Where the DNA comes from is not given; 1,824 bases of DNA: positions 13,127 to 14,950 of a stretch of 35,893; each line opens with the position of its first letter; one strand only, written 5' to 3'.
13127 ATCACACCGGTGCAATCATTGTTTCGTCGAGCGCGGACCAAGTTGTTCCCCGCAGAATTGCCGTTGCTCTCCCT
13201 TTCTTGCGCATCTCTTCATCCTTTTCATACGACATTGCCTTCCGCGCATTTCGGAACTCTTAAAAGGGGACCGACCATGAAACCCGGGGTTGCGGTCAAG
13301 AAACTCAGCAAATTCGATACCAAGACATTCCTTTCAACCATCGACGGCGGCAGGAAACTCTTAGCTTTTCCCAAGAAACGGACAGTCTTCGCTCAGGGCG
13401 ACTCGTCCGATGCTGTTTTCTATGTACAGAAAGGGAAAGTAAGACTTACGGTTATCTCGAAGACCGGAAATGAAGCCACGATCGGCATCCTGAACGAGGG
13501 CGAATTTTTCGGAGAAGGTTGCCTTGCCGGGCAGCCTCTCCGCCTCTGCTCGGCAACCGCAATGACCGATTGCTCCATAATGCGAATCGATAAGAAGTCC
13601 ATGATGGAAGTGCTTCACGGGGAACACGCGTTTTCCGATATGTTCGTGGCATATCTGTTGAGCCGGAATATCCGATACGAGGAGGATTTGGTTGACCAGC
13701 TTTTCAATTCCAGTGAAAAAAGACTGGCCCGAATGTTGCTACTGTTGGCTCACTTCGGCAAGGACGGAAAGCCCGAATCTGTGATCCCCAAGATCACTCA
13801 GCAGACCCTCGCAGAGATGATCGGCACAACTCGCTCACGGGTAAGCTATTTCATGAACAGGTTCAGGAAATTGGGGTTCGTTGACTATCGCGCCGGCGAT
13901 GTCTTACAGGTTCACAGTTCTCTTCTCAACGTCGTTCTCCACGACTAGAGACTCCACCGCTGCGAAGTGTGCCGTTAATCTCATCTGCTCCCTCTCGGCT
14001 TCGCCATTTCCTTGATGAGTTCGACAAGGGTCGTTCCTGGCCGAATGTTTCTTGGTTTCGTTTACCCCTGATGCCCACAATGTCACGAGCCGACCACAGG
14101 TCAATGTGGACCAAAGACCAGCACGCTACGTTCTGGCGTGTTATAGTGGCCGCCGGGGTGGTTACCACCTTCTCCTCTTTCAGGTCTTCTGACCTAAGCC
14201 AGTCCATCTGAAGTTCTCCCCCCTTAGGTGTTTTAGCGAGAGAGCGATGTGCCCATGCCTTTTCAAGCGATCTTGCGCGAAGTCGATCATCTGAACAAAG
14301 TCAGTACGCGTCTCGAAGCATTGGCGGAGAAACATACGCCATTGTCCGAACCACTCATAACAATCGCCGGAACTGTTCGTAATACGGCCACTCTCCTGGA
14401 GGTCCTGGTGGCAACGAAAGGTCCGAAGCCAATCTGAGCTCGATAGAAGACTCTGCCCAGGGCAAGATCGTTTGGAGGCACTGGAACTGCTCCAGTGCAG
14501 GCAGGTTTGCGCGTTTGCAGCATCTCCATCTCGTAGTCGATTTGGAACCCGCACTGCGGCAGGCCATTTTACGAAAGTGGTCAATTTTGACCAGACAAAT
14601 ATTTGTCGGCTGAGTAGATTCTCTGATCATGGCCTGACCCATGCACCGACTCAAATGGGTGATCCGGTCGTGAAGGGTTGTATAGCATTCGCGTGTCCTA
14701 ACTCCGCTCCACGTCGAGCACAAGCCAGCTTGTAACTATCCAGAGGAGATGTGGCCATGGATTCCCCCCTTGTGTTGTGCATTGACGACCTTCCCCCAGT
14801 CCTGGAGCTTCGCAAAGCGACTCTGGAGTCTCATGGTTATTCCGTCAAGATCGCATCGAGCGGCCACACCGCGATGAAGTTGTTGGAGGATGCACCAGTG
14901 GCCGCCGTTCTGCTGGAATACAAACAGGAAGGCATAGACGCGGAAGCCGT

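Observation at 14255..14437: Unassigned ~60-aa helical protein family present twice, each copy next to a Crp gene or Crp relic and near orphan receivers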

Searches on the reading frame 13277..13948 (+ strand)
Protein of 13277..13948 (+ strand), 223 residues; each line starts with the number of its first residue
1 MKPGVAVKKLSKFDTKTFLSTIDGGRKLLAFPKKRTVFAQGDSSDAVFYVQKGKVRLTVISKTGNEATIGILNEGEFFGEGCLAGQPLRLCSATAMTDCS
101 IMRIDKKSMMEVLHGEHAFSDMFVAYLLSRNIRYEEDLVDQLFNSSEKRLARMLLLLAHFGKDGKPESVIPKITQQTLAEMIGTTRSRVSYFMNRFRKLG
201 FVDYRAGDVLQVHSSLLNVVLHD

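Call 39: search_protein_families(library=ncbifam, proteins=[window:13277-13948:+], max_evalue=0.01)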
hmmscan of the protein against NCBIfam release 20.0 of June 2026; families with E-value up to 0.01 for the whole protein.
window:13277-13948:+ (223 aa): 12 families
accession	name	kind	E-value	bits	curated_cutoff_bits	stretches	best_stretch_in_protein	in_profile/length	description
NF008732.0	PRK11753.1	equivalog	7.6e-17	61.5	266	1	29-197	26-196/214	cAMP-activated global transcriptional regulator CRP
TIGR03697.1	NtcA_cyano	equivalog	3.4e-15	56.3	244.95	1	35-204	2-175/193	global nitrogen regulator NtcA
NF052518.1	TransRegLdrP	equivalog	2.5e-13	50.5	300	1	31-204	4-173/195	transcriptional regulator LdrP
NF006901.0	PRK09392.1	equivalog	2.1e-11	43.6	211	1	21-200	25-201/236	transcriptional activator FtrB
NF007707.0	PRK10402.1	subfamily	9.2e-11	41.8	180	1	15-159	20-164/226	transcriptional regulator YeiL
NF041163.2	encap_f2b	equivalog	2.4e-10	40.1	400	1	7-125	76-195/450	family 2B encapsulin nanocompartment shell protein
NF010499.0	PRK13918.1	equivalog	1.5e-09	37.6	274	1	40-202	26-182/205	CRP/FNR family transcriptional regulator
NF053664.1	TransRegPtrACyano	equivalog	1.5e-09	37.4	300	1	45-205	28-183/196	Crp/Fnr family transcriptional regulator PtrA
NF050806.1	TransRegFixKCaul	equivalog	2.6e-07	30.1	300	1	28-202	25-194/215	transcriptional regulator FixK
NF008365.0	PRK11161.1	subfamily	1.5e-06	27.6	228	1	33-205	54-227/250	fumarate/nitrate reduction transcriptional regulator Fnr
TIGR03896.1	cyc_nuc_ocin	subfamily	3.6e-06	26.6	161.05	1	35-159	17-148/317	bacteriocin-type transport-associated protein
NF045989.1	TransRegFnrLRhodb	equivalog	0.0072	15.6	300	0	31-202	41-215/245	transcriptional regulator FnrL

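Call 40: search_protein_families(library=pfam, proteins=[window:13277-13948:+], max_evalue=0.01)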
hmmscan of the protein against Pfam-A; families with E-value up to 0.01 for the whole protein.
window:13277-13948:+ (223 aa): 4 families
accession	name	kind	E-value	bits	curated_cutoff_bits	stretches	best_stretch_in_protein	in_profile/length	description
PF00027.35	cNMP_binding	-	2.2e-20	72.8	27.5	1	30-113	3-86/89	Cyclic nucleotide-binding domain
PF13545.12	HTH_Crp_2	-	1.9e-11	44.2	27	1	148-205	1-55/70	Crp-like helix-turn-helix domain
PF13412.12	HTH_24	-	0.00024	21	21.9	1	171-202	16-47/48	Winged helix-turn-helix DNA-binding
PF12802.13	MarR_2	-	0.001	19.7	27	1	171-205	18-53/61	MarR family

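Call 82: search_protein_families(library=padloc, proteins=[window:13277-13948:+], max_evalue=0.01)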
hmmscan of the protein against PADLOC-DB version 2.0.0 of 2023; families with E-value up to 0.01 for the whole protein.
window:13277-13948:+ (223 aa): 2 families
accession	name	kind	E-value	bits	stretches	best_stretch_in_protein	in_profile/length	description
PDLC00734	PycC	-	0.0043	14.2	1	19-115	26-121/374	Pycsar cyclase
PDLC00731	Effector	-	0.0049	13.9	1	27-138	41-147/306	TIR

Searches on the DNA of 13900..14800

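Call 44: search_rna_families(source=window, start=13900, end=14800, threshold=evalue, max_evalue=5)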
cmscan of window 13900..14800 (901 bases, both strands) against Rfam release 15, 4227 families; matches with E-value up to 5: 1.
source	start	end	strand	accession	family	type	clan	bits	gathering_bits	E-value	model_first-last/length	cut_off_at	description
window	14538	14560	-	RF01107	SBRMV1_UPD-PKf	Cis-reg;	-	17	39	3.2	1-27/27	no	Pseudoknot of upstream pseudoknot domain (UPD) of the 3'UTR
